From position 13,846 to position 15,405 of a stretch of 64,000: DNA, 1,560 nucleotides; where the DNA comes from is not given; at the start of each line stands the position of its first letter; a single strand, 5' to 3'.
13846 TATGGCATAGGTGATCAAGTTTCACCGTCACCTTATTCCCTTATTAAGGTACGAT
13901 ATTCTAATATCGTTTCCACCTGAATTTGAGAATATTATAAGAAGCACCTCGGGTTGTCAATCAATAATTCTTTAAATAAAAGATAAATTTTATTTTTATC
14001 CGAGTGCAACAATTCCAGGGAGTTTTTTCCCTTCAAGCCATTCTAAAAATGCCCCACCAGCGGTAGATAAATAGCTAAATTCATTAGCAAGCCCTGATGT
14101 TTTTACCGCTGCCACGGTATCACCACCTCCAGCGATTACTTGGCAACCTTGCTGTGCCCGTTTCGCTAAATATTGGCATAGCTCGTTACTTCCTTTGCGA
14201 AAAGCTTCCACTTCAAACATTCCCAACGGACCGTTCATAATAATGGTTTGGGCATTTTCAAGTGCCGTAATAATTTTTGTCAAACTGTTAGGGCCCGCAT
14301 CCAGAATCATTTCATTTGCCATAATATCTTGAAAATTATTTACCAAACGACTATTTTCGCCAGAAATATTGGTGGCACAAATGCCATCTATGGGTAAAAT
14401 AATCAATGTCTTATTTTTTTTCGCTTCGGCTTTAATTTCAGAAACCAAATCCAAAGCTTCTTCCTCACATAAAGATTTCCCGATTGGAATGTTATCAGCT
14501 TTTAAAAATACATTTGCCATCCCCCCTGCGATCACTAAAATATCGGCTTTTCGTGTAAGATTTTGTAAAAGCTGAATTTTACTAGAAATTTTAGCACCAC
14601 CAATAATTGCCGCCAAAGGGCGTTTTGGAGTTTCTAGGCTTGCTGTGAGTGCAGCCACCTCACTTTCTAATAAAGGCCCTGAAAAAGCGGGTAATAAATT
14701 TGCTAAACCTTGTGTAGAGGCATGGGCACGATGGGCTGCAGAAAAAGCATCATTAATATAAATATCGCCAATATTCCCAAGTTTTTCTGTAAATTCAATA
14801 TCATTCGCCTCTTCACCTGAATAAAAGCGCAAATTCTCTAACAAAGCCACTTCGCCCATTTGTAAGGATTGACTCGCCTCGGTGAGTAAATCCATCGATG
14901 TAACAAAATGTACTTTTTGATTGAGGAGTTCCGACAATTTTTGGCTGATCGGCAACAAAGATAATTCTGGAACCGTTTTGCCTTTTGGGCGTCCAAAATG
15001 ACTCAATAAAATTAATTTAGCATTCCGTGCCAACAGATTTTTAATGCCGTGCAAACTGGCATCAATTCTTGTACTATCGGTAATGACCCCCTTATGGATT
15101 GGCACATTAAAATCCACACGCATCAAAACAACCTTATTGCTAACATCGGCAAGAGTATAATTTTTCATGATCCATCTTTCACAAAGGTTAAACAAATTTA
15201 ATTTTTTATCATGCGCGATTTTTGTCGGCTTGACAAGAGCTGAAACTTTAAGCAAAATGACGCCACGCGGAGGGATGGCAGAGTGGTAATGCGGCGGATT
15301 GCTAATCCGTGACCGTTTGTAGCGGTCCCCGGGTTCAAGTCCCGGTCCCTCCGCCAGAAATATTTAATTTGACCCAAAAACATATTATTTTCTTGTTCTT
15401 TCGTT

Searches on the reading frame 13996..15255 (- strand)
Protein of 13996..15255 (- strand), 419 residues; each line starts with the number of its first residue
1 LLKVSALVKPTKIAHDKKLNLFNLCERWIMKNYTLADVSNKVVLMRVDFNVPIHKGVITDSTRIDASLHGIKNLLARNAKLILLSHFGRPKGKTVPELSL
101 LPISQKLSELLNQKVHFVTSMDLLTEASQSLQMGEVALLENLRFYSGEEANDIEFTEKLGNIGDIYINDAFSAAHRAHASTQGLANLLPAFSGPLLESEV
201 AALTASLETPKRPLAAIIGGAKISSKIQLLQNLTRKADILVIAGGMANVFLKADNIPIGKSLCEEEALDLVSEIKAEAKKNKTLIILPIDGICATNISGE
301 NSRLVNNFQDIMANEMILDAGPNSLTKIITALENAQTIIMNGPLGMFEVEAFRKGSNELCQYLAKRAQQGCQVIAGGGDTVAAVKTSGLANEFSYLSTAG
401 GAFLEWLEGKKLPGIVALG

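Call 28: search_protein_families(library=pfam, proteins=[window:13996-15255:-], max_evalue=0.00001)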
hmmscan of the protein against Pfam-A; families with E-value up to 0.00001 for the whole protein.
window:13996-15255:- (419 aa): 1 family
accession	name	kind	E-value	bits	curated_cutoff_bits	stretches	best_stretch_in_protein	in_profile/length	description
PF00162.24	PGK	-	2.5e-135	451.8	27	1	36-410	4-379/379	Phosphoglycerate kinase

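Call 53: find_related_loci(query=window:13996-15255:-, collection=genome_contigs, flank=500)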
Query window:13996-15255:- (419 aa) in genome_contigs; peptide patterns used: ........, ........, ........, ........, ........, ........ (x = any residue, [..] = any of these).
47 stretches matched a pattern; 13 encode a relative of the query (tblastn E <= 1e-3); 13 distinct loci.
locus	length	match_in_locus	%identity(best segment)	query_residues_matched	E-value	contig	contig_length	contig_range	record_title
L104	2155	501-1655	45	37-418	1e-104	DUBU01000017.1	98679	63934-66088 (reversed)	MAG TPA_asm: Micavibrio sp. isolate UWMA-0310 NODE_343_length_98679_cov_0.111605, whole genome shotgun sequence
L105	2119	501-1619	44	37-418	1e-104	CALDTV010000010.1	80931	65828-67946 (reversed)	MAG: uncultured Alphaproteobacteria bacterium isolate L3_Bin_METABAT__146_1 genome assembly, contig: c_000001393032, who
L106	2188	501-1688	43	26-415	2e-96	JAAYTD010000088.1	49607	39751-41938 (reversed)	MAG: Ignavibacteria bacterium isolate AS23ysBPME_80 334437_AS23, whole genome shotgun sequence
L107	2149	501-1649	43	37-418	3e-95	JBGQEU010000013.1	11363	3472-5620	MAG: Dehalococcoidia bacterium isolate OBJ2_061818_090_7 k141_664243_length_11363_cov_9.2187, whole genome shotgun seque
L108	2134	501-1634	43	37-418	3e-94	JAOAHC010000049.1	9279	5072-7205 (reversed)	MAG: Clostridia bacterium isolate SKW48 k141_1180753, whole genome shotgun sequence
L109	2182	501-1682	41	29-418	6e-93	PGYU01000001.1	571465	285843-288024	MAG: Ignavibacteriae bacterium HGW-Ignavibacteriae-1 08E140C01_z5_2013_Ig3399_v2_scaffold_9, whole genome shotgun sequen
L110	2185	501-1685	41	28-418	1e-92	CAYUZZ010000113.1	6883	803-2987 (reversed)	MAG TPA_asm: uncultured Hyphomicrobiales bacterium isolate SRP118108_co5_124 genome assembly, contig: NODE_13899_length_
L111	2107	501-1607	42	48-415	2e-90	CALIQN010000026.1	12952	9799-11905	MAG TPA_asm: uncultured Peptococcaceae bacterium isolate ERR589693_bin.36_CONCOCT_v1.1_MAG genome assembly, contig: ERZ7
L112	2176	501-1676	41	34-418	1e-87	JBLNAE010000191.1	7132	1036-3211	MAG: Ignavibacteriales bacterium isolate MAG185 PRJNA951521_bin43_renamed_190, whole genome shotgun sequence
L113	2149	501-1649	40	37-418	4e-88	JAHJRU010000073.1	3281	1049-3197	MAG: Chloroflexota bacterium isolate OS_PC_MetaG.mb.164 OS_PC_MetaG.mb.164_k141_236010, whole genome shotgun sequence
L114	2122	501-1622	40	29-418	4e-81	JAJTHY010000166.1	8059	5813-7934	MAG: Candidatus Jidaibacter sp. isolate CoA8_M28 k141_909087, whole genome shotgun sequence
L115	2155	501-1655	38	43-418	3e-78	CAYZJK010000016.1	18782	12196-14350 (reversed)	MAG TPA_asm: uncultured Candidatus Saccharibacteria bacterium isolate SRP274231_co1_35 genome assembly, contig: NODE_245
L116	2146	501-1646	36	21-412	8e-66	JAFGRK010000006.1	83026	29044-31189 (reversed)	MAG: Candidatus Woesearchaeota archaeon isolate Zod_Metabat.825 k87_3694117, whole genome shotgun sequence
